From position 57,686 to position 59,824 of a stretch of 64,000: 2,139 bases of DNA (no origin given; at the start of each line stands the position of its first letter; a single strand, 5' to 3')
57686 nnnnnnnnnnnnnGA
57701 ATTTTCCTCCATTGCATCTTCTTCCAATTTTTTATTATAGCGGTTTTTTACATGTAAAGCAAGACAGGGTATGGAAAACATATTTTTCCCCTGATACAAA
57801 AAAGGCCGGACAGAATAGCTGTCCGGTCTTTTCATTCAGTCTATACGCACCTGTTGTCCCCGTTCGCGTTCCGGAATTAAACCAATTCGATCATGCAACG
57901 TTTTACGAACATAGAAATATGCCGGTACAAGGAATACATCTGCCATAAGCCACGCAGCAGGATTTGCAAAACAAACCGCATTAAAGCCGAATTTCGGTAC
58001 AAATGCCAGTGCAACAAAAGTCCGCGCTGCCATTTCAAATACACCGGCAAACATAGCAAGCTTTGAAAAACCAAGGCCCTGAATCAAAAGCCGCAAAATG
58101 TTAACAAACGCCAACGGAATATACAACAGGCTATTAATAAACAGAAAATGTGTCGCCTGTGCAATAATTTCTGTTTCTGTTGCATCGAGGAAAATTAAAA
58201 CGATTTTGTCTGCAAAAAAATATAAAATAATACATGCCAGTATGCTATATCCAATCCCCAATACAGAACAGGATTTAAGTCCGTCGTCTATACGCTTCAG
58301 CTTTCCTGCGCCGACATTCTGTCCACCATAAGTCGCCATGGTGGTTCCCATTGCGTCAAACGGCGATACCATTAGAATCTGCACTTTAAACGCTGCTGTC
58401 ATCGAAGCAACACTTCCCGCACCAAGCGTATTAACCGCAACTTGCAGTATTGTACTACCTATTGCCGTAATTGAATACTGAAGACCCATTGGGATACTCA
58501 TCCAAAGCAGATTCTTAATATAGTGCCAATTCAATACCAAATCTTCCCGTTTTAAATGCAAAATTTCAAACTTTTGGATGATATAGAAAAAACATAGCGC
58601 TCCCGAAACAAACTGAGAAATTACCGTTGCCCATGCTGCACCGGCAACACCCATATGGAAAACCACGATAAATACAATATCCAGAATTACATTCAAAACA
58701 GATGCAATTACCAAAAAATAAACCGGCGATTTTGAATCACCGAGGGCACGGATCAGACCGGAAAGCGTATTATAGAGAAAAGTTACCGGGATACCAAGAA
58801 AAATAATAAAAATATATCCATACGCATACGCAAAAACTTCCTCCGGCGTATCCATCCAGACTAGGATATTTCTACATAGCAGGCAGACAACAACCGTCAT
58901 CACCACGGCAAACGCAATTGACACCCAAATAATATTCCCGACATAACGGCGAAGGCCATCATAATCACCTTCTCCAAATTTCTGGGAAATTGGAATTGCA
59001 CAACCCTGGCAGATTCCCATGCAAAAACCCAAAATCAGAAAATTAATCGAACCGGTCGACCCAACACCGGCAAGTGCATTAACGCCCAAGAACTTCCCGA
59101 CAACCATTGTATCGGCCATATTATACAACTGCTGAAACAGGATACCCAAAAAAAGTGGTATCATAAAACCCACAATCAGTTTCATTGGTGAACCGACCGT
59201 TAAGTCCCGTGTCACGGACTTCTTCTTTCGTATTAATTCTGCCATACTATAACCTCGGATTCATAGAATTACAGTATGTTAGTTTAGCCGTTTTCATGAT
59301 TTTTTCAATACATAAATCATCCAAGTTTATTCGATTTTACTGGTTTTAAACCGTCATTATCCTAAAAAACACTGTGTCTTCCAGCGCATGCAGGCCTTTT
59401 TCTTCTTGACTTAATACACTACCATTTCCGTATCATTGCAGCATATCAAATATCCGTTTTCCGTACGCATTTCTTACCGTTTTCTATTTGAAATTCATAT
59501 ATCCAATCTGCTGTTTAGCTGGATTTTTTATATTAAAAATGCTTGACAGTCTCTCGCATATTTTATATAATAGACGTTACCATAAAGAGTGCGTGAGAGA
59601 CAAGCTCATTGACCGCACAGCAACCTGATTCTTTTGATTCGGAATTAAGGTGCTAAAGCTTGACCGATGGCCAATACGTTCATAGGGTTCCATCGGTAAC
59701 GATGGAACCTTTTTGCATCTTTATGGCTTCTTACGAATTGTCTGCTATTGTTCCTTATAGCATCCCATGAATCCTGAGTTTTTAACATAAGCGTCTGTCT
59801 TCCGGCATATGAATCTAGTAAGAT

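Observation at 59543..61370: S-box (SAM-I) leader precedes spoIIID, with metK only one gene further downstream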

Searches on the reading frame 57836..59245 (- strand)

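Call 6: search_protein_families(library=pfam, proteins=[window:57836-59245:-])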
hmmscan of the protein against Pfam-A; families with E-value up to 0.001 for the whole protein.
window:57836-59245:- (469 aa): 1 family
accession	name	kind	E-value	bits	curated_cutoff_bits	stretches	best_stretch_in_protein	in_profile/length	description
PF01554.23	MatE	-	1.5e-48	165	24.9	2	30-190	1-160/161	MatE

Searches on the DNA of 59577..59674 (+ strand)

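Call 76: build_rna_model(alignment_id=A4, structure=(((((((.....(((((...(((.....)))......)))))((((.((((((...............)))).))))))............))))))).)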
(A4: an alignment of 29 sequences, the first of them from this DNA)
Model R1 built from alignment A4 (29 sequences, 99 columns); structure: as given.
model positions 88; base pairs 25; branch points 1; effective number of sequences 1.16; information 0.647 bits per position. Calibrated on 0.2 Mb of random sequence (short: E-values are rough).
structure used (alignment columns):
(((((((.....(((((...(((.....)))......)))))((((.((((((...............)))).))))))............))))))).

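Call 77: search_with_rna_model(model_id=R1, sources=[window, L001, L002, L003, L004, L005, L006, L007, L008, L009, L010, L011, L012, L013, L014, L015, L016, L017, L018, L019, L020, L021, L022, L023, L024, L025, L026, L027, L028, L029, L030, L031, L032, L033, L034, L035, L036, L037, L038, L039, L040, L041, L042, L043, L044, L045, L046, L047, L048, L049, L050, L051, L052, L053, L054, L055, L056, L057, L058, L059, L060, L061, L062, L063, L064, L065, L066, L067, L068, L069, L070, L071, L072, L073, L074, L075, L076, L077, L078, L079, L080, L088, L089, L090, L091, L092, L191, L192, L193], max_evalue=1)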
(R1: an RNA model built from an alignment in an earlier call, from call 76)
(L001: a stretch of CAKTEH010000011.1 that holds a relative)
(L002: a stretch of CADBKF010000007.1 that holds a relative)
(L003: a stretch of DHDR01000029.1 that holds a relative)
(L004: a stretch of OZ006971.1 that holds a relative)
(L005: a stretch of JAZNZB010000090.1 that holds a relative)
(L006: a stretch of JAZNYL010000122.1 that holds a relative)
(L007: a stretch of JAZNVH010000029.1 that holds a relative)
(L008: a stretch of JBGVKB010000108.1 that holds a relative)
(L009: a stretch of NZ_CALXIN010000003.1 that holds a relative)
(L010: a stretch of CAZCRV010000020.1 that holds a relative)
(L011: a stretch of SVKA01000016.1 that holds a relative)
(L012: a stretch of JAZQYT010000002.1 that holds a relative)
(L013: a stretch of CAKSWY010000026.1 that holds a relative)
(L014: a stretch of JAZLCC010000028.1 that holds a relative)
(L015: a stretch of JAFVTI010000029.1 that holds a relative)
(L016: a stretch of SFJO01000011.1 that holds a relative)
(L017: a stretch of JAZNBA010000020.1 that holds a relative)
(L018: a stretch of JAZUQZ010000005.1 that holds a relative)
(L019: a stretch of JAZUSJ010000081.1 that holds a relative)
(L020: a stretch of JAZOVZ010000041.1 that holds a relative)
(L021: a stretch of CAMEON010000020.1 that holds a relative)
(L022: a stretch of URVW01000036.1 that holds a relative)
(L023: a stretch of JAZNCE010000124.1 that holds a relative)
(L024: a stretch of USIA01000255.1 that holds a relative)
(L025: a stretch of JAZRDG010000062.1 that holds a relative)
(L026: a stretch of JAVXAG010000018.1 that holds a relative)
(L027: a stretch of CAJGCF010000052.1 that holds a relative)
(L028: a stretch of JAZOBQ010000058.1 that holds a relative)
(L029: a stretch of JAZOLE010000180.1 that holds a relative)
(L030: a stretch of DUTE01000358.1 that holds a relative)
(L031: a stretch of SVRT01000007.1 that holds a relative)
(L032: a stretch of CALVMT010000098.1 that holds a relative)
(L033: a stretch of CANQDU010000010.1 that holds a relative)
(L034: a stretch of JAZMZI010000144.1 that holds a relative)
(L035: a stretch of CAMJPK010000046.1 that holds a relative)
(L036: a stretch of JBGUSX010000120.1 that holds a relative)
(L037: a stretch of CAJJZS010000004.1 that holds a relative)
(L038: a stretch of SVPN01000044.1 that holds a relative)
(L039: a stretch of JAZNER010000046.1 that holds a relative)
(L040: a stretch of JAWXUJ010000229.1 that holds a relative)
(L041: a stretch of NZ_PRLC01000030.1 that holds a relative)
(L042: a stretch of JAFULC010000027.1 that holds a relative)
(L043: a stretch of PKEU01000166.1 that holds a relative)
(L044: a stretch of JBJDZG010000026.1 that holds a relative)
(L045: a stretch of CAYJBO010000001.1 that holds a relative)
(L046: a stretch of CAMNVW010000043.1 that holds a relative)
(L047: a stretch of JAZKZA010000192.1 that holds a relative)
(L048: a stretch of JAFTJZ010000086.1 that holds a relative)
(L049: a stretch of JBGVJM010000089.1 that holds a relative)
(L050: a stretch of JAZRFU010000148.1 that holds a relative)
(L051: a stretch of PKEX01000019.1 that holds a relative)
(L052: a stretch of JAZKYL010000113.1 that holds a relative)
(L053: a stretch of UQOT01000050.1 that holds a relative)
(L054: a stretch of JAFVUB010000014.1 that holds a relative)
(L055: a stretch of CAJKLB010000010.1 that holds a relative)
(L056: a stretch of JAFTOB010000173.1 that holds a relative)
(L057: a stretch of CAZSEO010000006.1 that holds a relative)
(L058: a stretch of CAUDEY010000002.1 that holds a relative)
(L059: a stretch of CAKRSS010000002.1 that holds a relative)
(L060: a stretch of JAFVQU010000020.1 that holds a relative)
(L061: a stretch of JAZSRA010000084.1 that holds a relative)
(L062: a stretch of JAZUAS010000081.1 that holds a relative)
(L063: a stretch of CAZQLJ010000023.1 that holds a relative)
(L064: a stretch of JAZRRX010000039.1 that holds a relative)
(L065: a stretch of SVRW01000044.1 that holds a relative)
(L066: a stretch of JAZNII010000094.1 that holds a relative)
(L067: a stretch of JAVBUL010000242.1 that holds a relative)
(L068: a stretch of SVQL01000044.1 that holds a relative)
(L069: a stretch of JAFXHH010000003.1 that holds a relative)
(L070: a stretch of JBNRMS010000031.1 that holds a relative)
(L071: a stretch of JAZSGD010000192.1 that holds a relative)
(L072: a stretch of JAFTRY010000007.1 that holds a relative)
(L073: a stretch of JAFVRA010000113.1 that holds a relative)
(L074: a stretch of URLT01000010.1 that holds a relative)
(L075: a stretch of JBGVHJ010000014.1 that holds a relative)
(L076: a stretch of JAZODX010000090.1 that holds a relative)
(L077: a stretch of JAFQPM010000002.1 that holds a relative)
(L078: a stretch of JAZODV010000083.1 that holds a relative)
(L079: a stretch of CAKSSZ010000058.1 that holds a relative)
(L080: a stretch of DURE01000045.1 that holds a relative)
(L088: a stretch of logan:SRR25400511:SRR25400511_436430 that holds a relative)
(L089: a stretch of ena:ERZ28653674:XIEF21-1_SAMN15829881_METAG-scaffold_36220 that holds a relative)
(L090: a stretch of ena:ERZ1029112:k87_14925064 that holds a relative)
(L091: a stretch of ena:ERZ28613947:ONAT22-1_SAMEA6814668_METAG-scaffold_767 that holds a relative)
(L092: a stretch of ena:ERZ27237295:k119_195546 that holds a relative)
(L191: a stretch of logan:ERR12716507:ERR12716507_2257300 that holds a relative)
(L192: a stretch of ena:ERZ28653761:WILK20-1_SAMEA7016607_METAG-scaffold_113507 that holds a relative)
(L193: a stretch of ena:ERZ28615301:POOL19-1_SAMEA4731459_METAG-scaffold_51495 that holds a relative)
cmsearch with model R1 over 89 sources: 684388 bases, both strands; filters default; matches with E-value up to 1: 5.
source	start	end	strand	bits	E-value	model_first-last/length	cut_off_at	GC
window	59577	59674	+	94.9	4.1e-25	1-88/88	no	0.45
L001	3729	3825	+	92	3.2e-24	1-88/88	no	0.54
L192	1277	1372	+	90.5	9.1e-24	1-88/88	no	0.53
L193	1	91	+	84.3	7.1e-22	5-88/88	5'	0.53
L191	1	84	+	78.3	4.8e-20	10-88/88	5'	0.44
